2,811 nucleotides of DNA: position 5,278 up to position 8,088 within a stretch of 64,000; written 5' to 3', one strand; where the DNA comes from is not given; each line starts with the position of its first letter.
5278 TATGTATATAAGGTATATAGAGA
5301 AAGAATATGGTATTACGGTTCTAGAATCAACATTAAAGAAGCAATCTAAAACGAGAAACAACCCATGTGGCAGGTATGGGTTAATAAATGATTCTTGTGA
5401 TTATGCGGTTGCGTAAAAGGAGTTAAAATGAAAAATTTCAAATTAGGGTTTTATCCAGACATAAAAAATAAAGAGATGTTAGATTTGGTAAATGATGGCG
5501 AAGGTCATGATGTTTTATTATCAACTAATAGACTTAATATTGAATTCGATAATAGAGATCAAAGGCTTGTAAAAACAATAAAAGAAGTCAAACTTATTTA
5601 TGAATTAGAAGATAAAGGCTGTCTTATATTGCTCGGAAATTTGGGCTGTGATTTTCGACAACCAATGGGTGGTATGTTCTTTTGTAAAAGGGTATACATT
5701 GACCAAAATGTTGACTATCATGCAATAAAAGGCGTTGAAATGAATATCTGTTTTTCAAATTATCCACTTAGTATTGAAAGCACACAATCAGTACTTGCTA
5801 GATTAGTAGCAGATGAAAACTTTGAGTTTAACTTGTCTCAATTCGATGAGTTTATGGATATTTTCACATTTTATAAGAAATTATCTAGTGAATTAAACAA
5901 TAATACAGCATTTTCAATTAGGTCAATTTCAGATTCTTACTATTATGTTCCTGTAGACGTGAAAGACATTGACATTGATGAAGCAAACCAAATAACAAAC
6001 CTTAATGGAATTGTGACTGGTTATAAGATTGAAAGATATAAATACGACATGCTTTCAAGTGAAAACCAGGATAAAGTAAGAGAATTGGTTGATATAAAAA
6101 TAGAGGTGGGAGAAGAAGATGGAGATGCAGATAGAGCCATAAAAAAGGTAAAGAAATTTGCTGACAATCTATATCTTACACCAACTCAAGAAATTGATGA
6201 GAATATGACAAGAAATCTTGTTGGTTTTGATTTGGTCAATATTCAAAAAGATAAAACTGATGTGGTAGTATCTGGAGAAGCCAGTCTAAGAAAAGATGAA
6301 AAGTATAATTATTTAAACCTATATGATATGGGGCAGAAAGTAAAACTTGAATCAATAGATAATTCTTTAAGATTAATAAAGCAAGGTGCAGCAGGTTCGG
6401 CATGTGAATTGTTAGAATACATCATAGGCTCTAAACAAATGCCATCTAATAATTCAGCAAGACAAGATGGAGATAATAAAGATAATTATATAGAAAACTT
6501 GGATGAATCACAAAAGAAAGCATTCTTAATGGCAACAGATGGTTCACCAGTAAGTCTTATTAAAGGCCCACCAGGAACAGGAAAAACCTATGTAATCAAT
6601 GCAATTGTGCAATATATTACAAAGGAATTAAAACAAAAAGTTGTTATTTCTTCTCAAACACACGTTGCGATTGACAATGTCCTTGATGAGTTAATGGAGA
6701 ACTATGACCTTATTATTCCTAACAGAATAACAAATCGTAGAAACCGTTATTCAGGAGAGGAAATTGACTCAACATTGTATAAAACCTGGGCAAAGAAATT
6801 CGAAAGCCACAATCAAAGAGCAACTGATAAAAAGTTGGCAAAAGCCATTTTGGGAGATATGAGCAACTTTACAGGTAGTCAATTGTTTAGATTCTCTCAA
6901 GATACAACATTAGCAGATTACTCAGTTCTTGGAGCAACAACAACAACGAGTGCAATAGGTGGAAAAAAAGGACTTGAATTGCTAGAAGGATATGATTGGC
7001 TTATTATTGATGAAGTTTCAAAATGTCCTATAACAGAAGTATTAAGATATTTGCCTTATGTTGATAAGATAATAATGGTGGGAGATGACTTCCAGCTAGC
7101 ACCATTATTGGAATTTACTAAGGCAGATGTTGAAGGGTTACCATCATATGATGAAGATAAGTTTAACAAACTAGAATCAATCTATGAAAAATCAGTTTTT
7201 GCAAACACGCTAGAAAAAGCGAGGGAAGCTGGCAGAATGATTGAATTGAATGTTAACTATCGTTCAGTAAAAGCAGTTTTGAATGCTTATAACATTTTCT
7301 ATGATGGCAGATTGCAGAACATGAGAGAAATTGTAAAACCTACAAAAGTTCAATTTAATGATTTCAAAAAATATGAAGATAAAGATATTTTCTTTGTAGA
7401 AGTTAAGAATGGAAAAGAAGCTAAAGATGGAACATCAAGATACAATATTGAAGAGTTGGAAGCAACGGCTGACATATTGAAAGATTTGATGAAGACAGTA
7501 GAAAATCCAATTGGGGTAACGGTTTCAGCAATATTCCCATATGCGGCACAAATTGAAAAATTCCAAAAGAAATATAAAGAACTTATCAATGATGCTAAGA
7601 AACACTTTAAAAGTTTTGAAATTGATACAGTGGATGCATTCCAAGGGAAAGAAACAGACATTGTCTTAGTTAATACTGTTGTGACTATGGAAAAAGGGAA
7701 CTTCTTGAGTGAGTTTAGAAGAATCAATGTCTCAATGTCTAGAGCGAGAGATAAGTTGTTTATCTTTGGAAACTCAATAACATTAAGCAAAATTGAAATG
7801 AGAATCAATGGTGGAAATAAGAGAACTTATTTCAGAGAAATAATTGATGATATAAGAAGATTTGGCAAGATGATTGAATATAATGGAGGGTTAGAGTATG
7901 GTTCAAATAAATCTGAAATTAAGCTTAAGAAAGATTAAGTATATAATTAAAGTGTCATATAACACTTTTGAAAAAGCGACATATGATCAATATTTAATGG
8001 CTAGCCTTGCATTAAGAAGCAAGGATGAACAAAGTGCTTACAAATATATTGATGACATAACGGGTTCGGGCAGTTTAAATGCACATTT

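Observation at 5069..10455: Four-gene helicase/exonuclease operon with two unassignable partners: candidate undescribed defence system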

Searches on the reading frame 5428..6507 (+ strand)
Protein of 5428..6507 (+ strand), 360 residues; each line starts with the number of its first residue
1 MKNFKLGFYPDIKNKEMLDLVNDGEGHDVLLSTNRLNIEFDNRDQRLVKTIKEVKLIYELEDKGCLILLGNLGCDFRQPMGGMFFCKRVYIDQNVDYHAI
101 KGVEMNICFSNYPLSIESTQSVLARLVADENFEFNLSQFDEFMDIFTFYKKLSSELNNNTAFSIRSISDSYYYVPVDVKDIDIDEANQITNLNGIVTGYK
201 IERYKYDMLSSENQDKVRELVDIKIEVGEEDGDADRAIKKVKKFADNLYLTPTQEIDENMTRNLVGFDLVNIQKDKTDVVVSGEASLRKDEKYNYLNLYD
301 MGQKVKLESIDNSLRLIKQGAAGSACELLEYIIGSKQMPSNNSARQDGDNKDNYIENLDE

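Call 44: find_homologous_proteins(query=window:5428-6507:+)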
Query window:5428-6507:+ (360 aa): 16 proteins with E <= 0.001 among 2225 candidates.
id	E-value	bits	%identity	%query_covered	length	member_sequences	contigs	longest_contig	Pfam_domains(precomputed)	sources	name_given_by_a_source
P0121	2.7e-171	587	96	77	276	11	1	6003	-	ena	-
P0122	4.5e-169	580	71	100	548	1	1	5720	PF13086.13,PF13604.13,PF13245.13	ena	-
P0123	5.5e-117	409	57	97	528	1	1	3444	PF13086.13,PF13604.13,PF13245.13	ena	-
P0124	5.4e-112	392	70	67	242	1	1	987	-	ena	-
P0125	1.5e-108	381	56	96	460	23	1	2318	PF13086.13,PF13604.13,PF13245.13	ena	-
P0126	9.4e-95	336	57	84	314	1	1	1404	-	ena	-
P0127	5.8e-86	307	46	99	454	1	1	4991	PF13086.13,PF13604.13,PF13245.13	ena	-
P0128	2.9e-55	206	53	57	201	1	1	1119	-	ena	-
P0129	1.1e-42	165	48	44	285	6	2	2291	-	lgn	-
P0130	1.5e-40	158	81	28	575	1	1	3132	PF13538.13,PF13087.13,PF13086.13,PF01443.25,PF13604.13,PF13245.13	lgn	-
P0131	6.4e-36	142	36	68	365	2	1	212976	PF13086.13,PF13604.13,PF13245.13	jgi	-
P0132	7.0e-35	139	47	47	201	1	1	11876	-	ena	-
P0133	2.8e-32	130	68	28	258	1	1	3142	PF13086.13,PF13604.13,PF13245.13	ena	-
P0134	4.1e-30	123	35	57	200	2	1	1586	-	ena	-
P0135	1.5e-21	95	66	25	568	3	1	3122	PF13087.13,PF13086.13,PF01443.25,PF13604.13,PF13245.13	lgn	-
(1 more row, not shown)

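Call 56: predict_structure(alignment_id=A6)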
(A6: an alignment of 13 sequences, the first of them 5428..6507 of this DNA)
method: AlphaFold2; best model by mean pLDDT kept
length: 360 residues; sequences in the alignment: 13
mean_pLDDT: 73.1   pTM: 0.46
mean pLDDT of the five models: 73.1, 73.0, 71.2, 66.7, 62.2
residues with pLDDT >= 90: 56; 70-90: 169; 50-70: 82; < 50: 53
segments of 3 or more residues with pLDDT < 50: 1-13, 136-140, 322-345, 354-360
pLDDT, mean of each block of 10 residues (from residue 1): 36 51 72 82 84 84 75 73 71 72 79 72 85 57 58 60 91 89 85 89 90 91 88 84 87 80 85 86 87 86 63 57 47 41 49 44
secondary structure, 60 per line:
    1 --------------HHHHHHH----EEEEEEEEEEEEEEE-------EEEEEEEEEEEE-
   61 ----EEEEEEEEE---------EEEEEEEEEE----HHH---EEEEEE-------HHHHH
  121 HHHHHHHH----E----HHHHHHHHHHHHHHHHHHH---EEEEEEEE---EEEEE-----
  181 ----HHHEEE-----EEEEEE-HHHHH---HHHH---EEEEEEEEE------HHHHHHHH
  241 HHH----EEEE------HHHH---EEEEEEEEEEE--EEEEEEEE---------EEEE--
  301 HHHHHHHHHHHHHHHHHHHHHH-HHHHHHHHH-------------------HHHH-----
elements in order: H15-21 E26-40 E48-59 E65-73 E83-92 E103-108 H116-128 H138-156 E160-167 E171-175 E188-190 E196-201 H203-207 H211-214 E218-226 H233-243 E248-251 H258-261 E265-275 E278-285 E295-298 H301-322 H324-332 H352-355

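Call 60: fold_search(model_id=the predicted structure, library=pdb)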
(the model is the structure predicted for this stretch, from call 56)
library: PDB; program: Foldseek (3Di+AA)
matches with E <= 10: 762; with E <= 0.001: 0
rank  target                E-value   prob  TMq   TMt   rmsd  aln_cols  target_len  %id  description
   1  5vmm_F                1.3e-02  0.08  0.09  0.09  22.9       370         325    8  Staphylococcus aureus IsdB bound to human hemoglobin (released 2017-11-15)
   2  6pqh_D                3.0e-02  0.16  0.14  0.11  23.0       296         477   11  Crystal structure of Asparagine-tRNA ligase from Elizabethkingia sp. CCUG 26117 (released 2019-07-31)
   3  6pqh_B                4.0e-02  0.14  0.12  0.10  22.9       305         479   10  Crystal structure of Asparagine-tRNA ligase from Elizabethkingia sp. CCUG 26117 (released 2019-07-31)
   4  1i0r_B                6.2e-02  0.20  0.12  0.21  14.4       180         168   13  CRYSTAL STRUCTURE OF FERRIC REDUCTASE FROM ARCHAEOGLOBUS FULGIDUS (released 2001-05-02)
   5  3rh7_A                7.6e-02  0.20  0.11  0.13  15.1       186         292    6  Crystal structure of a putative oxidoreductase (SMa0793) from Sinorhizobium meliloti 1021 at 3.00 A resolution (released 2011-06-08)
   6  3nfw_A                9.0e-02  0.21  0.13  0.22  15.4       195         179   11  Crystal structure of nitrilotriacetate monooxygenase component B (A0R521 homolog) from Mycobacterium thermoresistibile (released 2010-06-23)
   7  1rz0_A                9.5e-02  0.35  0.14  0.29  14.4       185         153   12  Flavin reductase PheA2 in native state (released 2004-04-06)
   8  3rh7_B                1.0e-01  0.21  0.13  0.15  14.5       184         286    8  Crystal structure of a putative oxidoreductase (SMa0793) from Sinorhizobium meliloti 1021 at 3.00 A resolution (released 2011-06-08)
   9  8ct0_A                1.0e-01  0.20  0.13  0.23  15.0       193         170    8  Crystal structure of FAD reductase CtcQ from Kitasatospora aureofaciens in complex with FAD and NAD (released 2023-05-17)
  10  1i0r_A                1.2e-01  0.18  0.13  0.24  14.8       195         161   11  CRYSTAL STRUCTURE OF FERRIC REDUCTASE FROM ARCHAEOGLOBUS FULGIDUS (released 2001-05-02)
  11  3w8q                  1.3e-01  0.51  0.12  0.14  16.7       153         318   13  Structure of the Human Mitogen-Activated Protein Kinase Kinase 1 (MEK1) (released 2014-03-26)
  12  3rh7_E                1.3e-01  0.21  0.13  0.16  14.9       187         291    7  Crystal structure of a putative oxidoreductase (SMa0793) from Sinorhizobium meliloti 1021 at 3.00 A resolution (released 2011-06-08)
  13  9srg                  1.4e-01  0.20  0.12  0.24  19.5       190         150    6  Prenylated FMN oxidative maturase PhdC, FMN-bound (released 2025-12-17)
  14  7tdz_A                1.5e-01  0.44  0.11  0.03  21.2       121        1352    9  Cryo-EM model of protomer of the cytoplasmic ring of the nuclear pore complex from Xenopus laevis (released 2022-06-22)
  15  8ct0_E                1.5e-01  0.16  0.12  0.23  14.4       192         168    7  Crystal structure of FAD reductase CtcQ from Kitasatospora aureofaciens in complex with FAD and NAD (released 2023-05-17)
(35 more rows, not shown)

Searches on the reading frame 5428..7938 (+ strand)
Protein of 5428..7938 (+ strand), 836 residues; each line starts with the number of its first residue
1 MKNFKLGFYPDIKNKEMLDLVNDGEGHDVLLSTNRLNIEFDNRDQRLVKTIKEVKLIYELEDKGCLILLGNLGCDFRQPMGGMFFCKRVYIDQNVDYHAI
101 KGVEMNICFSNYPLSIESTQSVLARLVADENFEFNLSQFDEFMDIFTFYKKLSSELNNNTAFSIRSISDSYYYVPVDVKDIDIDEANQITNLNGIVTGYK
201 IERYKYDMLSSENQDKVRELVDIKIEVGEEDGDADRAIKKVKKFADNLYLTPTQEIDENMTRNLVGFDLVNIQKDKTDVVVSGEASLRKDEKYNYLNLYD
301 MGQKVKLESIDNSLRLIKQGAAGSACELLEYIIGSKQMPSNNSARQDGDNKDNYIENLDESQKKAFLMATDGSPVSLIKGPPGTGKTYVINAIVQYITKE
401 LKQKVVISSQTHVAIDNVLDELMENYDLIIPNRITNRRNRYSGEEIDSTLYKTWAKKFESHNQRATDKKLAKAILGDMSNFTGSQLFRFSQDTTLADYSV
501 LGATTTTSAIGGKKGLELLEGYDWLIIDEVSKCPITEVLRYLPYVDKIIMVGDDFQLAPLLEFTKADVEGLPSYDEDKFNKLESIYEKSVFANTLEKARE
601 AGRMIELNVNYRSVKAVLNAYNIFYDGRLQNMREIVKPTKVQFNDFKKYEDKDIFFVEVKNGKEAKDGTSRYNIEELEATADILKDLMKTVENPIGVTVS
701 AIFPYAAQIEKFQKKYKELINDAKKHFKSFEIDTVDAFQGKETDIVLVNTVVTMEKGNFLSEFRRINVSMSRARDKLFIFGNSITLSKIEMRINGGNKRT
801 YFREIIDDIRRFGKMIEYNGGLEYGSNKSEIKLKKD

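Call 5: search_protein_families(library=padloc, proteins=[window:5428-7938:+], max_evalue=0.01)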
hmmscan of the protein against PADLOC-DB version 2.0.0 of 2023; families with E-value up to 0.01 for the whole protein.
window:5428-7938:+ (836 aa): 11 families
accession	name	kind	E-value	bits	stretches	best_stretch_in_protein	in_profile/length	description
PDLC03920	MkoA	-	1.2e-79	266.8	1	211-812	476-1100/1112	-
PDLC03921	MkoA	-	8.1e-58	194.1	2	521-788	1296-1572/1607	-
PDLC03924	MkoC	-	3e-29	99.8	2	518-786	667-947/1136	-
PDLC05009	PDC-S37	-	7.6e-10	35.2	2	522-790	938-1203/1550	-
PDLC05035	PDC-S53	-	3e-09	33.5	1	291-418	430-552/900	-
PDLC05065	PDC-S68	-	2.4e-06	23.6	1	208-397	475-644/1221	-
PDLC04140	mad8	-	2.5e-06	25.3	1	373-496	27-133/314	mads_8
PDLC02895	DpdJ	-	3.8e-06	22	1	732-780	398-451/2112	DpdJ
PDLC04476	PDC-M16A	-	8.2e-05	19.2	1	364-407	17-59/691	-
PDLC01439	typeIV_DinG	-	0.00058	16.6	1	375-424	36-81/575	CAS-IV-A; associated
PDLC00106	GajB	-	0.0073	12.9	0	709-740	61-94/577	UrvD helicase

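Call 6: search_protein_families(library=pfam, proteins=[window:5428-7938:+], max_evalue=0.01)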
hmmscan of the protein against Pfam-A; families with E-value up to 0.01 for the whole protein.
window:5428-7938:+ (836 aa): 14 families
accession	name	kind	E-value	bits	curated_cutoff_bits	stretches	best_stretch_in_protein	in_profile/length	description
PF13087.12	AAA_12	-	1.7e-33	116.3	27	1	586-783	1-194/195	AAA domain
PF13086.12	AAA_11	-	7.2e-23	82.1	27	2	357-438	1-93/257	AAA domain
PF13245.12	AAA_19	-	1.4e-12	48.4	25.1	1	372-559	10-131/134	AAA domain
PF13604.12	AAA_30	-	3.3e-12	47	27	1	358-419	2-63/191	AAA domain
PF01443.25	Viral_helicase1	-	3.6e-05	24.1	21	0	522-557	60-97/228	Viral superfamily 1 RNA helicase core domain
PF13538.12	UvrD_C_2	-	0.00013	22.2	27.4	1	732-779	4-51/52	UvrD-like helicase C-terminal domain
PF05127.21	NAT10_TcmA_helicase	-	0.00023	21.5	22.7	0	378-550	2-118/176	RNA cytidine acetyltransferase NAT10/TcmA, helicase domain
PF09848.15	SLFN-g3_helicase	-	0.00035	20.4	24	1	375-436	3-61/354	Schlafen group 3, DNA/RNA helicase domain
PF00004.35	AAA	-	0.00098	20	21.2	1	377-408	2-29/131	ATPase family associated with various cellular activities (AAA)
PF04851.21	ResIII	-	0.002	18.5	22.5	1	371-467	21-96/164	Type III restriction enzyme, res subunit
PF13191.12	AAA_16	-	0.005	17.8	32.6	0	369-404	19-59/167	AAA ATPase domain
PF24883.2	NPHP3_N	-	0.0051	17.5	24.8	0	360-402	9-51/164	Nephrocystin 3, N-terminal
PF02492.25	cobW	-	0.0059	16.7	20.7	0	374-417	1-44/180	CobW/HypB/UreG, nucleotide-binding domain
PF01078.27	Mg_chelatase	-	0.008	16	20.3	0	360-411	9-60/207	Magnesium chelatase, subunit ChlI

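Call 7: search_protein_families(library=ncbifam, proteins=[window:5428-7938:+], max_evalue=0.01)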
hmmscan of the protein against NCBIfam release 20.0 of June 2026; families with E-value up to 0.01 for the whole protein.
window:5428-7938:+ (836 aa): 8 families
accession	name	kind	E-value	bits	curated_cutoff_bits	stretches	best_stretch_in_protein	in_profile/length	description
TIGR00376.1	TIGR00376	hypoth_equivalog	2.5e-45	155.1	348.9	2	514-788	356-616/639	IGHMBP2 family helicase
NF040671.1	PLuB_AAA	exception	1.8e-38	131.6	999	1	346-787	804-1236/1256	PLuB system helicase-like protein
TIGR01448.2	helicase_RecD2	equivalog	2.4e-10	39.2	500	1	352-407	311-364/713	SF1B family DNA helicase RecD2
TIGR01447.1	recD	equivalog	8e-08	31.3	310.15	1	349-407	138-201/597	exodeoxyribonuclease V subunit alpha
NF058533.1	antiphage_ProA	equivalog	1.2e-06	26.2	1500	1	522-790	1304-1566/1903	anti-phage protein ProA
TIGR03117.2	cas_csf4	equivalog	0.001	17.4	400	1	268-424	47-198/800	type IV CRISPR-associated DEAD/DEAH-box helicase Csf4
TIGR03420.1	DnaA_homol_Hda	equivalog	0.0027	17.3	194.8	1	368-432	33-97/226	DnaA regulatory inactivator Hda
NF005992.0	PRK08116.1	subfamily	0.0055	15.9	189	0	377-426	118-161/269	hypothetical protein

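Call 8: search_protein_families(library=phrogs, proteins=[window:5428-7938:+], max_evalue=0.01)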
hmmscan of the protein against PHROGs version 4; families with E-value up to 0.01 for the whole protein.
window:5428-7938:+ (836 aa): 8 families
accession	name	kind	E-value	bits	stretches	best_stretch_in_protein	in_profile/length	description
phrog_25411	-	unknown function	1e-34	121.2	1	328-787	184-603/627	-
phrog_325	-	DNA, RNA and nucleotide metabolism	4.6e-14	52.7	1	341-580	454-633/986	Dda-like helicase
phrog_1967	-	DNA, RNA and nucleotide metabolism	7e-13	49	2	330-400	125-194/776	DNA helicase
phrog_16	-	DNA, RNA and nucleotide metabolism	4.8e-06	26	1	297-533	208-388/986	DNA helicase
phrog_170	-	other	0.00012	22.6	1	340-398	58-117/323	PhoH-like phosphate starvation-inducible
phrog_25471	-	unknown function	0.00013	23.1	1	366-425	14-75/162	-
phrog_168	-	DNA, RNA and nucleotide metabolism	0.0011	19.8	1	361-417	28-83/314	clamp loader of DNA polymerase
phrog_3277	-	DNA, RNA and nucleotide metabolism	0.0065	17.3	0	377-425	14-63/168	DnaC-like helicase loader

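Call 48: search_solved_structures(query=A2, max_evalue=0.001)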
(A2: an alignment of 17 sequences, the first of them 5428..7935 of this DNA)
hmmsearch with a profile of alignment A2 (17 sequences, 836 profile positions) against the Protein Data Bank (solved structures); distinct sequences matched with E-value up to 0.001: 24.
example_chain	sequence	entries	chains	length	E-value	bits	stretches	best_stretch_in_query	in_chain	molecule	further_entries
2xzo_A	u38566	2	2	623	1.3e-30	109.5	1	357-789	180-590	REGULATOR OF NONSENSE TRANSCRIPTS 1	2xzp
2gjk_A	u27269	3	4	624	1.3e-30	109.5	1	357-789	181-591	Regulator of nonsense transcripts 1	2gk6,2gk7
6ej5_A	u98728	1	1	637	1.5e-30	109.4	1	357-789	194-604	Regulator of nonsense transcripts 1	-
9qwn_A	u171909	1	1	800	3.2e-30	108.2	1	357-789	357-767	Isoform 2 of Regulator of nonsense transcripts 1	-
2wjv_A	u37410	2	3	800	3.5e-30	108.1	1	357-789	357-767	REGULATOR OF NONSENSE TRANSCRIPTS 1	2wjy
8rd3_A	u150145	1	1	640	1.8e-27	99.2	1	355-789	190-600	ATP-dependent helicase NAM7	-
2xzl_A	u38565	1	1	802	4e-27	98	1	355-789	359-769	ATP-DEPENDENT HELICASE NAM7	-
9qdq_A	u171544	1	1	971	6.3e-27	97.3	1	355-789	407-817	ATP-dependent helicase NAM7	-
5mzn_A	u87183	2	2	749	3.9e-25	91.4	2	606-791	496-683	Helicase SEN1,Helicase SEN1 | Helicase SEN1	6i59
8ram_O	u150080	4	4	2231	8.1e-24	87.1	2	656-791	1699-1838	Helicase SEN1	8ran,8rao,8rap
8ftm_A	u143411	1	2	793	6.2e-22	80.8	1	494-792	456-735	5'-3' RNA helicase-like protein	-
4b3g_A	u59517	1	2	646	1e-21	80.1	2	291-570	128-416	DNA-BINDING PROTEIN SMUBP-2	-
4b3f_X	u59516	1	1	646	1.4e-21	79.7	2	294-570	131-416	DNA-BINDING PROTEIN SMUBP-2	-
8fth_A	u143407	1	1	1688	1.1e-20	76.7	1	495-792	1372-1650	5'-3' RNA helicase-like protein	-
8ftk_A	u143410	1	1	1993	1.9e-20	75.9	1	495-792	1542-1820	5'-3' RNA helicase-like protein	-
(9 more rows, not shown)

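Call 75: list_cluster_members(proteins=[window:5428-7938:+, window:9313-10455:+, P0016, P0043, P0092])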
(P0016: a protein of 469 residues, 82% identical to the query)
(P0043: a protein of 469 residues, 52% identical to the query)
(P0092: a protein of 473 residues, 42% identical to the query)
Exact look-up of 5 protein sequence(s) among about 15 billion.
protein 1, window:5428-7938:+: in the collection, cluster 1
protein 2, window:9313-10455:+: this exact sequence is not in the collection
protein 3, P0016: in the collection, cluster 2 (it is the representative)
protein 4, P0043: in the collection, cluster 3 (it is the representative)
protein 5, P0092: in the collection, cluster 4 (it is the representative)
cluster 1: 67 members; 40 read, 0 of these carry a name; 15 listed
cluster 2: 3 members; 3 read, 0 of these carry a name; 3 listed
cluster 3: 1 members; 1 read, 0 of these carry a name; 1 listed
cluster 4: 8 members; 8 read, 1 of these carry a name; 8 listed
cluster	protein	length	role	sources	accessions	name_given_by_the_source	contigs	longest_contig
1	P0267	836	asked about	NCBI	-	-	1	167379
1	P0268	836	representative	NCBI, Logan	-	-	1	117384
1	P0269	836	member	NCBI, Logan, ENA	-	-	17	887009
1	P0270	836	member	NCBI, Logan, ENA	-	-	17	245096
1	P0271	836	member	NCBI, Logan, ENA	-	-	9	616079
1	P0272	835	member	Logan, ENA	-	-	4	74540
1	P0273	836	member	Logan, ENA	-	-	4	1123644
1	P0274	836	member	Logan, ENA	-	-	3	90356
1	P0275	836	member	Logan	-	-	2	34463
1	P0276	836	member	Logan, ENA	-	-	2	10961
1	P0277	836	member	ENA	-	-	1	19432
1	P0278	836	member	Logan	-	-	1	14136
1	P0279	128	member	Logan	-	-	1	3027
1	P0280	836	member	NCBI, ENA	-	-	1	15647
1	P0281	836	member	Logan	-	-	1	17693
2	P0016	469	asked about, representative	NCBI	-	-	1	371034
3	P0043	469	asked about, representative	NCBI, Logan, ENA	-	-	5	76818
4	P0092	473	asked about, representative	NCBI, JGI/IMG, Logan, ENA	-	hypothetical protein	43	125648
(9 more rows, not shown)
